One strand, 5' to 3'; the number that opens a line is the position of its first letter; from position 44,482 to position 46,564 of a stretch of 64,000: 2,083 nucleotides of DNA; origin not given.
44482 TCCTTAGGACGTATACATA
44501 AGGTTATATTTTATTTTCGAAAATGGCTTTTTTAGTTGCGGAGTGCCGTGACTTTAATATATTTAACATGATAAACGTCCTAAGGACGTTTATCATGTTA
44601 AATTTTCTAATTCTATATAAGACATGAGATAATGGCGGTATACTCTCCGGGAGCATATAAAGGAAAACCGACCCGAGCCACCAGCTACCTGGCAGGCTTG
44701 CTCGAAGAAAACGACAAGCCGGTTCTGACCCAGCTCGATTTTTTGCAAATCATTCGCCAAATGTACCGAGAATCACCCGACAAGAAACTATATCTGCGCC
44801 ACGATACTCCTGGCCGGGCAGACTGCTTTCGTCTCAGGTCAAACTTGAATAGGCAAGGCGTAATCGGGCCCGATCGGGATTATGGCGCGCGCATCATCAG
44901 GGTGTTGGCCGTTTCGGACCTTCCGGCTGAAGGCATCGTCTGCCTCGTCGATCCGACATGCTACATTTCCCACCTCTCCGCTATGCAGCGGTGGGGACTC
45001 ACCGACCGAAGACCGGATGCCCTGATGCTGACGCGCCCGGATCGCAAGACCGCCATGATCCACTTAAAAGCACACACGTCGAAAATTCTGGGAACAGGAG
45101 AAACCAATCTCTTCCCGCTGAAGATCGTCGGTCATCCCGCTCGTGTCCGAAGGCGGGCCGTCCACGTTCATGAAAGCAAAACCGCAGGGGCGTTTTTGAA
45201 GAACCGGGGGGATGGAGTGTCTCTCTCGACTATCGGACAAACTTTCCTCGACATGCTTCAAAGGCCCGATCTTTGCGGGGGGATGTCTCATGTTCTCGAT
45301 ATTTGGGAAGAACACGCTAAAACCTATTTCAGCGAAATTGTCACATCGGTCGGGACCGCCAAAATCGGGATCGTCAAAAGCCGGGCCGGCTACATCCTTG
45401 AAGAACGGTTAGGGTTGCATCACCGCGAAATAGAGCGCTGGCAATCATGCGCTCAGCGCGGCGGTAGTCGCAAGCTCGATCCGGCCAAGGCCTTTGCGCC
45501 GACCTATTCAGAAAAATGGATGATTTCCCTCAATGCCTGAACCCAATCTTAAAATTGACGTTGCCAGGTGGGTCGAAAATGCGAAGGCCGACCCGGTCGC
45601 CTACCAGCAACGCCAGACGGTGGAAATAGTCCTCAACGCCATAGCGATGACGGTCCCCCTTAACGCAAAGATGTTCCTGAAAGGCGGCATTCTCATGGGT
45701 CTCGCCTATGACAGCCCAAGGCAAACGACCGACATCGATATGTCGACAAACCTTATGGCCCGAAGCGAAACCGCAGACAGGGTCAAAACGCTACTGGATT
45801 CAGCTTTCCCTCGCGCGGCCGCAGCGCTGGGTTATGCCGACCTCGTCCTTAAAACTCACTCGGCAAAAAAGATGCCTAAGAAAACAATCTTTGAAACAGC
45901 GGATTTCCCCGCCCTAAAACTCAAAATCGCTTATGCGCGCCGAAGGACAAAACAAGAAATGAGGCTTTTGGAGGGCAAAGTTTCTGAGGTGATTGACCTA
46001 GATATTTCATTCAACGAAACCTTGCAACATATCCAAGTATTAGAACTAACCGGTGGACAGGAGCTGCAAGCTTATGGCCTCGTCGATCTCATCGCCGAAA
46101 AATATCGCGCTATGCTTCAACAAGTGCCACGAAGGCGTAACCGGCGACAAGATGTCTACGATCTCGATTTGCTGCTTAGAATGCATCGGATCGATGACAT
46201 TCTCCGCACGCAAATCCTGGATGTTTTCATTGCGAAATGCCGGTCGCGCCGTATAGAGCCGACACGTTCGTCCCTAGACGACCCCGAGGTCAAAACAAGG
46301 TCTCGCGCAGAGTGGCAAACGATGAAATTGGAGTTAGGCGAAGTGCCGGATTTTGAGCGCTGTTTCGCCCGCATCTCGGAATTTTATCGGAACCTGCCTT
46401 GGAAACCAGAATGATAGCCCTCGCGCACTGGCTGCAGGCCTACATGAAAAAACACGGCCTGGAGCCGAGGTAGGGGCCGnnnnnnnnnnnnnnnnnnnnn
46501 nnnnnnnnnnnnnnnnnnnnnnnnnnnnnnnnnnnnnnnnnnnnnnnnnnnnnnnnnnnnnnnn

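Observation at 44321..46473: AbiEi/AbiEii (type IV TA / abortive infection) cassette inserted into the 3' end of an MFS transporter gene with a 56-bp target duplication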

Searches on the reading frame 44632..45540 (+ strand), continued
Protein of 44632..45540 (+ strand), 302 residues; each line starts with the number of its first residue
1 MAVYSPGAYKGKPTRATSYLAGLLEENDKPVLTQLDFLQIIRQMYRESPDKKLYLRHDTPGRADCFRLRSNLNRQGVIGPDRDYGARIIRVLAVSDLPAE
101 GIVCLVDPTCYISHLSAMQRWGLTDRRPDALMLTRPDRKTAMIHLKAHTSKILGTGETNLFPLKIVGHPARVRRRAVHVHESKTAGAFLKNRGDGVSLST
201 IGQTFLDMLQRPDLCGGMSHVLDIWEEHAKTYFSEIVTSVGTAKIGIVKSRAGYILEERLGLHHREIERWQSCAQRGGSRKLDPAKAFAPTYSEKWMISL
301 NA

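Call 71: search_dna_similar(query=window:44632-45540:+, collection=plasmids, mode=protein, max_rows=8)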
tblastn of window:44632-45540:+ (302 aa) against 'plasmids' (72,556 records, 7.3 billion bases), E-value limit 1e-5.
Records with a match: 150; places in all: 154; records where one place covers at least 80% of the query: 125.
Best place of each record, by identity: <60% 150.
By first word of the organism name: Xanthomonas 42; Klebsiella 32; Escherichia 18; Pseudosulfitobacter 12; Acinetobacter 8; Salmonella 6; Phaeobacter 5; Acidovorax 3; Citrobacter 3; Sulfitobacter 2; and 17 more.
By predicted mobility (MOB-suite, as given by PLSDB): mobilizable 65; conjugative 47; non-mobilizable 38.
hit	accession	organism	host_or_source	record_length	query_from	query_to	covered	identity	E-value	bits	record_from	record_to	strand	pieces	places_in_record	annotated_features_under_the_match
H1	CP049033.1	Rhodobacteraceae bacterium SC52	Apostichopus japonicus,pure ...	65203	6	302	98%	45.5%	1e-67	235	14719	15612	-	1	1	hypothetical protein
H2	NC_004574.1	Ruegeria sp. PR1b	-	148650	20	302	94%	43.6%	3e-66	231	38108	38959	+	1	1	hypothetical protein | nucleotidyl transferase AbiEii/AbiGii toxin family protein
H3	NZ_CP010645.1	Phaeobacter piscinae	cell culture,fish aquaculture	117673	20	301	93%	43.7%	2e-64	226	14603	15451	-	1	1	type IV toxin-antitoxin system AbiEi family antitoxin | nucleotidyl transferase AbiEii/AbiGii toxin family protein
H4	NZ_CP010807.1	Phaeobacter piscinae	cell culture,cleaning system aquaculture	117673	20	301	93%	43.7%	2e-64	226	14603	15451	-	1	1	type IV toxin-antitoxin system AbiEi family antitoxin | nucleotidyl transferase AbiEii/AbiGii toxin family protein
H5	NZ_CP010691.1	Phaeobacter piscinae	cell culture,fish aquaculture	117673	20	301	93%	43.7%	2e-64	226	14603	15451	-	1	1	type IV toxin-antitoxin system AbiEi family antitoxin | nucleotidyl transferase AbiEii/AbiGii toxin family protein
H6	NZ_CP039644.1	Azospirillum sp. TSA2s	Soil,rice paddy soil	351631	16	301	95%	42.6%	3e-50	185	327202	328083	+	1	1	hypothetical protein | nucleotidyl transferase AbiEii/AbiGii toxin family protein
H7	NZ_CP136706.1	Tritonibacter scottomollicae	Macrocystis pyrifera gametophyte,Whole ...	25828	2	302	100%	38.5%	2e-43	165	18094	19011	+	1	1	hypothetical protein | nucleotidyl transferase AbiEii/AbiGii toxin family protein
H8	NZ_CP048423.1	Sphingomonas insulae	Cell,soil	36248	24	301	92%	40.3%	5e-51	187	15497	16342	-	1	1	hypothetical protein | nucleotidyl transferase AbiEii/AbiGii toxin family protein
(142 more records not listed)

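Call 72: search_dna_similar(query=window:44632-45540:+, collection=phages, mode=protein, max_rows=8)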
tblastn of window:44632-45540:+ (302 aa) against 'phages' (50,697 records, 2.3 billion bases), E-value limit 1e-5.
No match.

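Call 79: search_solved_structures(query=A1, max_evalue=0.01)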
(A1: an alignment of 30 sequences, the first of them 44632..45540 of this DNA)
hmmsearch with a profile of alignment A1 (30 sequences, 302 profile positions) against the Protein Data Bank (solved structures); distinct sequences matched with E-value up to 0.01: 0.

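Call 87: predict_structure(alignment_id=A1)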
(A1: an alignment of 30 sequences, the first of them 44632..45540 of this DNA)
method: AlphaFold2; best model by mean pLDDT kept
length: 302 residues; sequences in the alignment: 30
mean_pLDDT: 58.6   pTM: 0.53
mean pLDDT of the five models: 58.6, 48.5, 48.4, 46.9, 38.9
residues with pLDDT >= 90: 24; 70-90: 75; 50-70: 79; < 50: 124
segments of 3 or more residues with pLDDT < 50: 1-9, 108-138, 176-228, 274-302
pLDDT, mean of each block of 10 residues (from residue 1): 37 85 88 82 88 85 87 90 80 74 52 44 35 40 59 58 56 48 32 40 42 40 48 69 61 59 75 42 39 32 26
secondary structure, 60 per line:
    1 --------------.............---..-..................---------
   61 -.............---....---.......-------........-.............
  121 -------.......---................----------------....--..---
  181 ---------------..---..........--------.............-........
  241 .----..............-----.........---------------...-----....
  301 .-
elements in order: H15-27 H34-51 H62-74 E78-81 E85-91 H99-106 H108-120 H128-134 H138-153 H170-173 H201-210 H219-231 H233-241 H246-259 H265-273 H297-301

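Call 89: fold_search(model_id=the predicted structure, library=pdb)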
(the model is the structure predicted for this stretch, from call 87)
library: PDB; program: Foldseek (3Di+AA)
matches with E <= 10: 176; with E <= 0.001: 0
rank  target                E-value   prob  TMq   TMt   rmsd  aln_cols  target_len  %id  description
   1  7nyw_F                3.8e-01  0.30  0.17  0.23   8.7       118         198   14  Cryo-EM structure of the MukBEF-MatP-DNA head module (released 2021-07-07)
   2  4yrv_B                4.3e-01  0.18  0.17  0.18  19.5       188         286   12  Crystal structure of Anabaena transcription factor HetR complexed with 21-bp DNA from hetP promoter (released 2015-12-02)
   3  3rpu_Y                4.5e-01  0.60  0.18  0.25   5.2        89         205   17  Crystal structure of the MukE-MukF complex (released 2012-03-14)
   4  3rpu_H                4.5e-01  0.44  0.17  0.25   8.8       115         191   15  Crystal structure of the MukE-MukF complex (released 2012-03-14)
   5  4jqf                  4.5e-01  0.41  0.19  0.31  14.0       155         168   10  Structure of the C-terminal domain of human telomeric Stn1 (released 2013-06-05)
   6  4j00_A                5.8e-01  0.15  0.17  0.17  19.1       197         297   12  Crystal Structure of Fischerella Transcription Factor HetR complexed with 24mer DNA target (released 2013-03-27)
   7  9gmb_E                6.2e-01  0.51  0.20  0.27   5.7        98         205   16  MukEF in complex with the phage protein gp5.9 (released 2025-03-26)
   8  1fnn_A                7.6e-01  0.82  0.20  0.16   3.4        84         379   13  CRYSTAL STRUCTURE OF CDC6P FROM PYROBACULUM AEROPHILUM (released 2000-10-04)
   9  3tdu_D                8.0e-01  0.92  0.20  0.68   2.6        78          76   10  N-terminal acetylation acts as an avidity enhancer within an interconnected multiprotein complex: Structure of a human (released 2011-10-12)
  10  8fo9_A                8.0e-01  0.21  0.18  0.06  10.6       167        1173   12  Cryo-EM structure of Rab29-LRRK2 complex in the LRRK2 tetramer state (released 2024-01-03)
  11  9gc3_A                8.4e-01  0.66  0.19  0.11   4.7        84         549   15  yeast TFIIIC TauB subcomplex bound to a tRNA gene (released 2024-11-27)
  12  4yrv_A                8.4e-01  0.16  0.17  0.18  18.7       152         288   15  Crystal structure of Anabaena transcription factor HetR complexed with 21-bp DNA from hetP promoter (released 2015-12-02)
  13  6h1c_B                8.9e-01  0.63  0.19  0.37   4.6        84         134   15  Structure of Ferric uptake regulator from Pseudomonas aeruginosa with manganese. (released 2019-07-31)
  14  3qod_B                9.4e-01  0.12  0.17  0.18  18.6       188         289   12  Crystal Structure of Heterocyst Differentiation Protein, HetR from Fischerella mv11 (released 2011-04-20)
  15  8u7h                  9.9e-01  0.54  0.18  0.06   4.4        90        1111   18  Cryo-EM structure of LRRK2 bound to type I inhibitor GNE-7915 (released 2024-01-31)
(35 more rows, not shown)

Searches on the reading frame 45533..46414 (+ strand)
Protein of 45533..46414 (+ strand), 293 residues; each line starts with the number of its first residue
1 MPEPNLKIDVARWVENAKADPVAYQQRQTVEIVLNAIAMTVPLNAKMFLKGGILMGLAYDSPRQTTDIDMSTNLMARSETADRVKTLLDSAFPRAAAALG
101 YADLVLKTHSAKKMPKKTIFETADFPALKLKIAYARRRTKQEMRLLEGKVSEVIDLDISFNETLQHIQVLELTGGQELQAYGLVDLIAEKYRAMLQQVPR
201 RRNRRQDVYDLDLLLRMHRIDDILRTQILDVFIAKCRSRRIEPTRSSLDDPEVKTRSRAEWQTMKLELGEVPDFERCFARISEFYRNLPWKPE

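Call 3: search_protein_families(library=pfam, proteins=[window:45533-46414:+], max_evalue=0.01)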
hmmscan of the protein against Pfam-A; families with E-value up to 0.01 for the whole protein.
window:45533-46414:+ (293 aa): 1 family
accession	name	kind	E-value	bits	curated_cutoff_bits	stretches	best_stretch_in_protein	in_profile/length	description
PF08843.17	AbiEii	-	2.4e-28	100.1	22.5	1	34-279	3-237/238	Nucleotidyl transferase AbiEii toxin, Type IV TA system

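Call 7: search_protein_families(library=padloc, proteins=[window:45533-46414:+], max_evalue=0.01)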
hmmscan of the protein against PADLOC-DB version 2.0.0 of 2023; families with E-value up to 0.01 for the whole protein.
window:45533-46414:+ (293 aa): 16 families
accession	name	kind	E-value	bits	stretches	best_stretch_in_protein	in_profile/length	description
PDLC02306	AbiEii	-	2.6e-105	350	1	7-290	3-280/280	AbiEii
PDLC02304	AbiEii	-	5.9e-17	60.5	1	32-286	29-256/260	AbiEii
PDLC02288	AbiEii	-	2.5e-13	47.6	1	16-286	23-272/294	AbiEii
PDLC02291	AbiEii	-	4.1e-12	44.1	1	44-288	54-267/310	AbiEii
PDLC02319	AbiEii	-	9.4e-09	33.3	1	41-265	12-213/241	AbiEii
PDLC02317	AbiEii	-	1.4e-07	28.8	1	164-286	157-273/396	AbiEii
PDLC02310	AbiEii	-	8.6e-06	23.4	1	25-70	21-66/265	AbiEii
PDLC02308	AbiEii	-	2e-05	22.4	1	44-242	26-215/279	AbiEii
PDLC02328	AbiEii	-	2.5e-05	22.3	1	44-218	12-145/203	AbiEii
PDLC02314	AbiEii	-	4e-05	21.1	1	47-227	53-216/290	AbiEii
PDLC02323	AbiEii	-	4.1e-05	21.3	1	30-217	25-186/248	AbiEii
PDLC02307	AbiEii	-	0.00011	20.1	1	42-217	18-147/219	AbiEii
PDLC02294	AbiEii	-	0.00047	18.1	1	43-246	41-214/260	AbiEii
PDLC02312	AbiEii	-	0.00072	16.7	1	176-227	168-218/299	AbiEii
PDLC02329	AbiEii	-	0.0014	16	0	45-76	53-84/294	AbiEii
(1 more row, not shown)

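Call 8: search_protein_families(library=ncbifam, proteins=[window:45533-46414:+], max_evalue=0.01)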
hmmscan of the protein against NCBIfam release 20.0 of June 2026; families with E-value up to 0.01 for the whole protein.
window:45533-46414:+ (293 aa): 0 families

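Call 80: search_solved_structures(query=window:45533-46414:+, max_evalue=0.01)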
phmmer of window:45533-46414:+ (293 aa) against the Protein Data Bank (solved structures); distinct sequences matched with E-value up to 0.01: 0.
